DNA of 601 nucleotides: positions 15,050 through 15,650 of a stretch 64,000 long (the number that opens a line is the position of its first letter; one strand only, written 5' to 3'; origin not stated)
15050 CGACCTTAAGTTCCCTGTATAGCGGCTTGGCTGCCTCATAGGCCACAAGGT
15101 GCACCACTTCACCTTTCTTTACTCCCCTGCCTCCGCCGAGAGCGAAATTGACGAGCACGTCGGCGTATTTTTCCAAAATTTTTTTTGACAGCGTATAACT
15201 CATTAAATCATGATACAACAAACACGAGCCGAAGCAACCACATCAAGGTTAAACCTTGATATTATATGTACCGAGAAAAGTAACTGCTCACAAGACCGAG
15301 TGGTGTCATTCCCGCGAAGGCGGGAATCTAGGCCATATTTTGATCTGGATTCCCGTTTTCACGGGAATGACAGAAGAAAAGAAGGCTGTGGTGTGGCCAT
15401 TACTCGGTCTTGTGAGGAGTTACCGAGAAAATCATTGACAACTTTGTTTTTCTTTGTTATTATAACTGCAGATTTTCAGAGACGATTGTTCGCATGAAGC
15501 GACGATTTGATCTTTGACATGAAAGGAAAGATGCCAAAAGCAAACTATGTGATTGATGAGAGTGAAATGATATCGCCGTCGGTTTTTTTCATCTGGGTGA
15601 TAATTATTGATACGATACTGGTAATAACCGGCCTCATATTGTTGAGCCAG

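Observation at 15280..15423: MITE-A family with validated 8-bp target-site duplications in three independent copies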

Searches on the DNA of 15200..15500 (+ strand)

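Call 43: search_dna_similar(query=window:15270-15433:+, collection=plasmids, mode=distant, max_evalue=0.01, max_rows=30)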
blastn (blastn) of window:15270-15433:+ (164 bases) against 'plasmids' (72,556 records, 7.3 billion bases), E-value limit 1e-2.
Records with a match: 3; places in all: 9; records where one place covers at least 80% of the query: 0.
Best place of each record, by identity: 90-95% 1; 80-90% 2.
By first word of the organism name: Neisseria 2; Azospirillum 1.
By predicted mobility (MOB-suite, as given by PLSDB): non-mobilizable 2; mobilizable 1.
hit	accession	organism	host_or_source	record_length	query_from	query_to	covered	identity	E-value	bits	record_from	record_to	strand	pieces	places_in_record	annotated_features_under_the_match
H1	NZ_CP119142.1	Neisseria gonorrhoeae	Homo sapiens,whole organism,synovial ...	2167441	26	63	23%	89.5%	3e-3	48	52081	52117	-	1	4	none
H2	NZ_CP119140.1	Neisseria gonorrhoeae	Homo sapiens,whole organism,blood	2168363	26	63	23%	89.5%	3e-3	48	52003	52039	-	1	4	none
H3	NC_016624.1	Azospirillum lipoferum 4B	-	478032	36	68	20%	93.9%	3e-3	48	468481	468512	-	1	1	none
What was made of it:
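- Closest known: CGTC-1 REP family / Neisseria dRS3. Same: BLAST gives 89.5% identity over 38 nt to a Neisseria gonorrhoeae record held in the plasmid collection (call 43).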

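Call 91: search_rna_families(source=window, start=15200, end=15500, threshold=evalue, max_evalue=1)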
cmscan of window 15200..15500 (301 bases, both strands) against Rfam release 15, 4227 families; matches with E-value up to 1: 5.
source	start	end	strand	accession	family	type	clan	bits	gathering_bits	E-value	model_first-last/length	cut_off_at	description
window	15292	15343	+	RF02748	FtrB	Gene; sRNA;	-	25.6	66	0.031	1-115/115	no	Francisella sRNA B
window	15303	15373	-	RF04092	MIR1508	Gene; miRNA;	-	21.3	70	0.066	1-91/91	no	MIR1508 microRNA precursor family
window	15309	15367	+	RF03927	MIR538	Gene; miRNA;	-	18.5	100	0.23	1-160/160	no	MIR538 microRNA precursor family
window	15200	15376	+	RF02639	EF0869_EF0870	Gene; sRNA;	-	17.2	533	0.014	219-474/474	5'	Enterococcus sRNA EF0869_EF0870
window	15304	15372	+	RF00885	MIR821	Gene; miRNA;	-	16.7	249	0.55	71-205/275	no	MIR821 microRNA precursor family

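Call 92: search_dna_similar(query=window:15270-15433:+, collection=phages, mode=distant, max_evalue=0.01, max_rows=10)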
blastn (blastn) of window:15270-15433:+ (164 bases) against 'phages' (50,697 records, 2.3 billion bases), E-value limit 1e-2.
Records with a match: 1; places in all: 1; records where one place covers at least 80% of the query: 0.
Best place of each record, by identity: 95-99% 1.
By first word of the organism name: Microcystis 1.
By host as written in the record: Microcystis sp. SG03 1.
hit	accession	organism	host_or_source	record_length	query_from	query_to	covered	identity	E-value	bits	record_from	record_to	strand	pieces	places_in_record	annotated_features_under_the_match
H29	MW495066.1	Microcystis phage MaAM05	Microcystis sp. SG03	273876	35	63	18%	96.6%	1e-3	49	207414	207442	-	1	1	none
